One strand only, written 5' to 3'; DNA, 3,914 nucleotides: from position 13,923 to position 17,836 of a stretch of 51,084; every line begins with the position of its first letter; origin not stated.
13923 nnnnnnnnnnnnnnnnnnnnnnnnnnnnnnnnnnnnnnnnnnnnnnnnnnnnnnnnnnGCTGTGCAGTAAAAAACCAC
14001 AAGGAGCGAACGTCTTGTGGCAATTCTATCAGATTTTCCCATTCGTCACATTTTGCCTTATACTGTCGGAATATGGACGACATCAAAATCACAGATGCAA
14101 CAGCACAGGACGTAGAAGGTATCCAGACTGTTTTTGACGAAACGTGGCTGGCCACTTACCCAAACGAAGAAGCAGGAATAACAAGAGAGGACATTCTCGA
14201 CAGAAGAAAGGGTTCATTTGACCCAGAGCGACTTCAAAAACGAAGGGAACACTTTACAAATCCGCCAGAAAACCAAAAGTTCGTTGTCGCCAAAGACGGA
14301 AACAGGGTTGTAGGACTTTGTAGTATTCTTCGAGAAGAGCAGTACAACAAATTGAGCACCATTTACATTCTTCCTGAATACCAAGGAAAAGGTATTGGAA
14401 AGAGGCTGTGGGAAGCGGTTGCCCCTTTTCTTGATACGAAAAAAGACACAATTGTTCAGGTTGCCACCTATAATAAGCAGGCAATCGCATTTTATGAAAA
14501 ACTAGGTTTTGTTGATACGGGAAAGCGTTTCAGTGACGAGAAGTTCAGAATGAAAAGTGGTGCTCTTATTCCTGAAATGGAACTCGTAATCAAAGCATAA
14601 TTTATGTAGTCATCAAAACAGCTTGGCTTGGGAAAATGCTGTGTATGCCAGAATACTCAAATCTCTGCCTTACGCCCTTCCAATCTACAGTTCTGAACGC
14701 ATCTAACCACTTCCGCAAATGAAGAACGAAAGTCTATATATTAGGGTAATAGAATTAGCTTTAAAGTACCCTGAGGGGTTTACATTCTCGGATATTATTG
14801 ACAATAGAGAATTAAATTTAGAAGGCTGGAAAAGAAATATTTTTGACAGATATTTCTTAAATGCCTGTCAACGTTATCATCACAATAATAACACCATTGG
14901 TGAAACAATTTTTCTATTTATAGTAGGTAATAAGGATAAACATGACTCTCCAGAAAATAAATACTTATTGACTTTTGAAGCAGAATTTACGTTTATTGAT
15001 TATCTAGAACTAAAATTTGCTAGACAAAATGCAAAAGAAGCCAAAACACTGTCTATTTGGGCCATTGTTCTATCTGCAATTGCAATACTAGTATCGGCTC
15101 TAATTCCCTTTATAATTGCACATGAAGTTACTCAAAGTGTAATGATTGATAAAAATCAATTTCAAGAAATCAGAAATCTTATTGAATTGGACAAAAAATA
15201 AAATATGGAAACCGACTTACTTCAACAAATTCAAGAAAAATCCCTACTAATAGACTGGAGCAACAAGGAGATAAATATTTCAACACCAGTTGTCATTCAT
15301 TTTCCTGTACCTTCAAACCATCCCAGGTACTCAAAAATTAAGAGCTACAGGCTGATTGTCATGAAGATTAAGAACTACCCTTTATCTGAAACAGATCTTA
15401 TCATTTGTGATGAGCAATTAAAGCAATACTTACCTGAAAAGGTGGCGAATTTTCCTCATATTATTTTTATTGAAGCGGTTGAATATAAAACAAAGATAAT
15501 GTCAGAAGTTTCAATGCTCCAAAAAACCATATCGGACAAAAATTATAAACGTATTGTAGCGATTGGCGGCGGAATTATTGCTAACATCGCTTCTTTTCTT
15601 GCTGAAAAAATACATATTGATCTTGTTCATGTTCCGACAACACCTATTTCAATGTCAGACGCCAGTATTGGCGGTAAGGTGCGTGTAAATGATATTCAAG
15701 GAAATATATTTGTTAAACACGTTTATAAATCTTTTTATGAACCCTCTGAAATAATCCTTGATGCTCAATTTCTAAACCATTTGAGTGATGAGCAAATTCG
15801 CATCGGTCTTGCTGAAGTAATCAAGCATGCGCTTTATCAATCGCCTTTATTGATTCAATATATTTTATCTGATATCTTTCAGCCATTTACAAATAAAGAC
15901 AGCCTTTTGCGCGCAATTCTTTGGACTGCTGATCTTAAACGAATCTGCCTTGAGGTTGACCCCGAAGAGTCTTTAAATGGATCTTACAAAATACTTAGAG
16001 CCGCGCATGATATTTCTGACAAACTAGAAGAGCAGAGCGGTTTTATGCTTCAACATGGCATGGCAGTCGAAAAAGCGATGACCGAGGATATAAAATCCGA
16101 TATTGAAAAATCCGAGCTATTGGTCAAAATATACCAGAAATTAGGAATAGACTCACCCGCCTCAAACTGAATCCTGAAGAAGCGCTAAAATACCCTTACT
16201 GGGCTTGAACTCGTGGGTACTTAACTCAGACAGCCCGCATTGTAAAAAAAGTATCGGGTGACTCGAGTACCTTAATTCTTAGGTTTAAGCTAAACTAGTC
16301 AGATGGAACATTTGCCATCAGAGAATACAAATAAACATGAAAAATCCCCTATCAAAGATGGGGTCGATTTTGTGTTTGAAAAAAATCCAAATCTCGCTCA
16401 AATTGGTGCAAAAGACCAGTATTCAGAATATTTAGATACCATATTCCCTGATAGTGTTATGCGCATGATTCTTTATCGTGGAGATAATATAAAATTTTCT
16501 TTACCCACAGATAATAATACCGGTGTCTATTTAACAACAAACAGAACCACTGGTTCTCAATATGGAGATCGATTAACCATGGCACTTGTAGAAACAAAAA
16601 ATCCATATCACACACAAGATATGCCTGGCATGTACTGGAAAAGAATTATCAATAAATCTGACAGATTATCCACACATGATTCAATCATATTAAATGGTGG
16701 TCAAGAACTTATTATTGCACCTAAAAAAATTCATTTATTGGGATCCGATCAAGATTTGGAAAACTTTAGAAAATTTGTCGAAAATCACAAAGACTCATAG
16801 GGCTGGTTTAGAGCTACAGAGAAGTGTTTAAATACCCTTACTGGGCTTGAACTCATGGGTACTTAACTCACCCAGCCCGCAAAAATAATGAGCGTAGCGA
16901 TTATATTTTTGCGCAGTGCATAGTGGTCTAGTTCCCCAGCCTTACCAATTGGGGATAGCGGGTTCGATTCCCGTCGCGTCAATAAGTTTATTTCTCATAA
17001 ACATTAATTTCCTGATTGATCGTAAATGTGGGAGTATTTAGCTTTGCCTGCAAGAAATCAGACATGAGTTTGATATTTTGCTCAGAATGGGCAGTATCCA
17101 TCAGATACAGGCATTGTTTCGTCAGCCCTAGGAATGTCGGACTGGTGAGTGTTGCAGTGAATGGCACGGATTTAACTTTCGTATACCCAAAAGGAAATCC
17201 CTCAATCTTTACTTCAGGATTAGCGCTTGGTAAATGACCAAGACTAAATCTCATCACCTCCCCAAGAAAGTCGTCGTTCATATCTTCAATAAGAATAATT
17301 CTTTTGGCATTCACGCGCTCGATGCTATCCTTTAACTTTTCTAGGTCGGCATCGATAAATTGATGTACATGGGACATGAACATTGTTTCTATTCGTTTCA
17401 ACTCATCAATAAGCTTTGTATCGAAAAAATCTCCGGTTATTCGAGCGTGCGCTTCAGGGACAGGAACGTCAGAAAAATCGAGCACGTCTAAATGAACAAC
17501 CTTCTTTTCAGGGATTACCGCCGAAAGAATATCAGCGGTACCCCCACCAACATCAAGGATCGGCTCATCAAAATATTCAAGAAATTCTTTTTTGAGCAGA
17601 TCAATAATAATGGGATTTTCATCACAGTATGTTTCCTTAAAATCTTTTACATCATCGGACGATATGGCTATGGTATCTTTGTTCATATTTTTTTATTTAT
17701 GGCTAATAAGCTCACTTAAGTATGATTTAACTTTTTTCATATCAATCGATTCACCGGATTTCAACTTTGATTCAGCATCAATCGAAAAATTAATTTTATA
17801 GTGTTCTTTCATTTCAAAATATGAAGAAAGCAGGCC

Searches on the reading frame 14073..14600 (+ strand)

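Call 3: search_protein_families(library=pfam, proteins=[window:14073-14600:+], max_evalue=1)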
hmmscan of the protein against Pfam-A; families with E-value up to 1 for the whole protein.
window:14073-14600:+ (175 aa): 8 families
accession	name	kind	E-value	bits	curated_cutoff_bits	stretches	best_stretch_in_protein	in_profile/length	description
PF13673.13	Acetyltransf_10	-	1.2e-18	67.7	23.6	1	58-159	23-120/128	Acetyltransferase (GNAT) domain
PF00583.31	Acetyltransf_1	-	1.3e-17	64.5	20.7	1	48-146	15-116/116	Acetyltransferase (GNAT) family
PF13508.13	Acetyltransf_7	-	3e-17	63.2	27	1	67-147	2-83/84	Acetyltransferase (GNAT) domain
PF08445.16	FR47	-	5.8e-10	39.5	22.1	1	82-147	12-78/86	FR47-like protein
PF13302.13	Acetyltransf_3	-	4.1e-05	24.7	25.4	1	53-147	36-138/138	Acetyltransferase (GNAT) domain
PF14542.12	Acetyltransf_CG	-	0.00039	20.9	30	1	70-138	2-71/80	GCN5-related N-acetyl-transferase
PF13527.13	Acetyltransf_9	-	0.0043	17.5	25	1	40-146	12-124/127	Acetyltransferase (GNAT) domain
PF01853.24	MOZ_SAS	-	0.016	15.3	32.2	1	74-114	59-100/180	MOZ/SAS family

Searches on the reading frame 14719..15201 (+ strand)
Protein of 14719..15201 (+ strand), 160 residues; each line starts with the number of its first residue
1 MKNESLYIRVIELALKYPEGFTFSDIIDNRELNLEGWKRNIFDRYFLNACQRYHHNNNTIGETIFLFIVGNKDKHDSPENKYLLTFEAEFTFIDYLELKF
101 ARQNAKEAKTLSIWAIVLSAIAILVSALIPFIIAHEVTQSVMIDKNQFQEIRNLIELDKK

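Call 3: search_protein_families(library=pfam, proteins=[window:14719-15201:+], max_evalue=1)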
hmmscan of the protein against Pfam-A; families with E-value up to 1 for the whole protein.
window:14719-15201:+ (160 aa): 1 family
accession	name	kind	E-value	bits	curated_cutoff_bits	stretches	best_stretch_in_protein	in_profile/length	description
PF04505.17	CD225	-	0.0053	17.3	27.1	1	100-125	42-67/68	Interferon-induced transmembrane protein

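Call 5: search_protein_families(library=padloc, proteins=[window:14719-15201:+], max_evalue=1)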
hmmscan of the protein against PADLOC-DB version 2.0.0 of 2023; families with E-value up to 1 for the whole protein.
window:14719-15201:+ (160 aa): 0 families

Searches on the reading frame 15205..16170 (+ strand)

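Call 3: search_protein_families(library=pfam, proteins=[window:15205-16170:+], max_evalue=1)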
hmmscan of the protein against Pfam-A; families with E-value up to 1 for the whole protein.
window:15205-16170:+ (321 aa): 5 families
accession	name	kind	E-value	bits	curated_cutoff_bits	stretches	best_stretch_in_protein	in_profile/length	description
PF01761.26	DHQ_synthase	-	3.7e-16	59.3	24.2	1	95-198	9-113/115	3-dehydroquinate synthase N-terminal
PF24621.2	DHQS_C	-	1.7e-07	31.7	27.6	1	201-296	1-96/144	3-dehydroquinate synthase C-terminal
PF13685.12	Fe-ADH_2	-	2.6e-06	27.9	28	1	65-147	23-108/149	Iron-containing alcohol dehydrogenase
PF18180.6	LD_cluster3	-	0.011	15.9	25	1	72-129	63-121/170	SLOG cluster3 family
PF00465.25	Fe-ADH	-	0.071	13.1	31.3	1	99-148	66-132/168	Iron-containing alcohol dehydrogenase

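Call 4: search_protein_families(library=ncbifam, proteins=[window:15205-16170:+], max_evalue=1)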
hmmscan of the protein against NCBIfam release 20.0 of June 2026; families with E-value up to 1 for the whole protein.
window:15205-16170:+ (321 aa): 14 families
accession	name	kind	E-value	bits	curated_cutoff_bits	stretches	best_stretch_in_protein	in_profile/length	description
TIGR01357.1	aroB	equivalog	1.7e-31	109.7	305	1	62-297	22-264/344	3-dehydroquinate synthase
TIGR04425.1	P_lya_rel_AroB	hypoth_equivalog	5.2e-30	104.6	400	1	45-292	10-257/348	AroB-related putative sugar phosphate phospholyase (cyclizing)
NF004852.0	PRK06203.1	equivalog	1.3e-20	73.7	333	1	83-296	88-303/407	3-dehydroquinate synthase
NF010627.0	PRK14021.1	equivalog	2.6e-12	45.9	565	1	116-224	272-377/542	bifunctional shikimate kinase/3-dehydroquinate synthase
NF010556.0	PRK13951.1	equivalog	1.5e-10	40.6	560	1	69-296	193-413/492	bifunctional shikimate kinase AroK/3-dehydroquinate synthase AroB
NF002022.0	PRK00843.1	equivalog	3.1e-08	33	413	1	54-206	27-173/350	NAD(P)-dependent glycerol-1-phosphate dehydrogenase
NF006941.0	PRK09423.1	subfamily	1.6e-05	23.9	336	1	59-153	27-122/367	glycerol dehydrogenase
NF007030.0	PRK09496.1-1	equivalog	0.0026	16.4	371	1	85-141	208-260/458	Trk system potassium transporter TrkA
NF035952.1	WxPxxD_TM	subfamily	0.0047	16.6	70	1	81-164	124-206/234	WxPxxD family membrane protein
NF002872.1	PRK03202.1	subfamily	0.019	14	253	1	102-164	81-146/323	ATP-dependent 6-phosphofructokinase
TIGR00338.1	serB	equivalog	0.035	13.7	144.15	1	89-164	77-148/219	phosphoserine phosphatase SerB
NF053832.1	GlycoaldRedHalo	equivalog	0.039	13.1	550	1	60-192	28-159/363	glycolaldehyde reductase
NF058525.1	Thoeris_type3_ThcA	equivalog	0.043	13.5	110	1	71-133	76-139/184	Thoeris type III anti-phage system protein ThcA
NF007880.0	PRK10586.1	equivalog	0.06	12.3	429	1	100-147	74-120/362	oxidoreductase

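Call 5: search_protein_families(library=padloc, proteins=[window:15205-16170:+], max_evalue=1)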
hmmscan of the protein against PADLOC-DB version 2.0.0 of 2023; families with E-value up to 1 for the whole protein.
window:15205-16170:+ (321 aa): 0 families

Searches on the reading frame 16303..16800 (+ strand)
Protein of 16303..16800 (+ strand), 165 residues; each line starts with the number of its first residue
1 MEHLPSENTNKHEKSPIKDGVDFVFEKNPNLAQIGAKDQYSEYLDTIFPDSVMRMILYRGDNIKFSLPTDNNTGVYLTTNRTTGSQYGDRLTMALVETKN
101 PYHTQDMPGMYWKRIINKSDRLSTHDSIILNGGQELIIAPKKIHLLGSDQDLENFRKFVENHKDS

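Call 3: search_protein_families(library=pfam, proteins=[window:16303-16800:+], max_evalue=1)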
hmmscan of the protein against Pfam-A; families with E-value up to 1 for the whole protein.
window:16303-16800:+ (165 aa): 1 family
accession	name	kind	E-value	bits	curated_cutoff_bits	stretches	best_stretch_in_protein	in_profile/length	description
PF18760.7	ART-PolyVal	-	0.046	14.9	31.2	1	68-112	23-71/140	ADP-Ribosyltransferase in polyvalent proteins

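Call 4: search_protein_families(library=ncbifam, proteins=[window:16303-16800:+], max_evalue=1)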
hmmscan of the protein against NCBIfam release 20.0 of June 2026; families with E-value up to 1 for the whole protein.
window:16303-16800:+ (165 aa): 0 families

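Call 5: search_protein_families(library=padloc, proteins=[window:16303-16800:+], max_evalue=1)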
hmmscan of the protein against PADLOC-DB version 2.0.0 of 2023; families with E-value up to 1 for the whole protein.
window:16303-16800:+ (165 aa): 0 families

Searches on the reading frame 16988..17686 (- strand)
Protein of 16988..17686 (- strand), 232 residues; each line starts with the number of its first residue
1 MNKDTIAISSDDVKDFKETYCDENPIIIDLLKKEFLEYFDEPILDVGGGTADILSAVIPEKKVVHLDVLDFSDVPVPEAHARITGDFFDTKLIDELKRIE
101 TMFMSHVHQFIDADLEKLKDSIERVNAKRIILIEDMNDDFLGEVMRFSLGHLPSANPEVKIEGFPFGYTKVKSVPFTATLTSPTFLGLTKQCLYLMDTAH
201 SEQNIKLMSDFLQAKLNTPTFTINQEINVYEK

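Call 3: search_protein_families(library=pfam, proteins=[window:16988-17686:-], max_evalue=1)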
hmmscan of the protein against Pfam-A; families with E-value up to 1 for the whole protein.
window:16988-17686:- (232 aa): 5 families
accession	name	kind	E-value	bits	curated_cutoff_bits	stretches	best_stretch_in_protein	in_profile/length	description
PF12614.13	RRF_GI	-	0.0048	17.4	26.8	1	84-148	46-111/126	Ribosome recycling factor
PF13489.12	Methyltransf_23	-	0.031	14.4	27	1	41-140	24-123/164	Methyltransferase domain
PF08242.18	Methyltransf_12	-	0.1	13.8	30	1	44-83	1-40/98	Methyltransferase domain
PF22845.2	DUF3097_N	-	0.13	12.4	28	1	125-148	2-25/61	DUF3097, N-terminal domain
PF00891.24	Methyltransf_2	-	0.13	12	22.3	1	30-136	54-168/210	O-methyltransferase domain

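Call 4: search_protein_families(library=ncbifam, proteins=[window:16988-17686:-], max_evalue=1)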
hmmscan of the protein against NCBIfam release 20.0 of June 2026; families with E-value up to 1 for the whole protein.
window:16988-17686:- (232 aa): 2 families
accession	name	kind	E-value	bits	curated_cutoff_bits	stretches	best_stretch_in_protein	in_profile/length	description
TIGR04074.1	bacter_Hen1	equivalog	0.058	11.9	340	1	42-134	285-377/462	3' terminal RNA ribose 2'-O-methyltransferase Hen1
NF053561.1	Rkd2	equivalog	0.14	11.8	290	1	91-123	135-167/196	arcadin-2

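Call 5: search_protein_families(library=padloc, proteins=[window:16988-17686:-], max_evalue=1)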
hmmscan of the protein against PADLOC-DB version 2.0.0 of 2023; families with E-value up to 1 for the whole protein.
window:16988-17686:- (232 aa): 0 families

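Call 44: search_solved_structures(query=window:16988-17686:-, max_evalue=10)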
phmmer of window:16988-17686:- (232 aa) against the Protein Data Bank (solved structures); distinct sequences matched with E-value up to 10: 9.
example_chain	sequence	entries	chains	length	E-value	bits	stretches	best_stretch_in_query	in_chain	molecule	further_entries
5k52_A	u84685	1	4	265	0.0033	20.2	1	46-148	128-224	Aldehyde decarbonylase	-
8bic_A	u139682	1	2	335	0.014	18.1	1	41-92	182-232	methyltransferase Plu4891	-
8big_A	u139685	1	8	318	0.026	17.2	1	39-89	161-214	methyltransferase Plu4895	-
8bir_A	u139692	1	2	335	0.029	17.1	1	39-89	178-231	methyltransferase Plu4895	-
8bii_A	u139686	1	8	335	0.038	16.7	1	39-89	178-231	methyltransferase Plu4895 H229N mutant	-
8bgt_A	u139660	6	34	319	0.067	15.9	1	41-90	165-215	Methyltransferase Plu4890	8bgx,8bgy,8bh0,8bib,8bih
8bgz_A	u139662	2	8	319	0.1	15.2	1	41-89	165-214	methyltransferase Plu4890 H229N mutant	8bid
8bij_A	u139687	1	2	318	0.11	15.2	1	41-89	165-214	Methyltransferase Plu4894 mutant I88M, W91L, C97Y, S142L, G146V, Y258M, L270F, S309Y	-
8bie_A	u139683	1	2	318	0.12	15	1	38-89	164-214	methyltransferase Plu4894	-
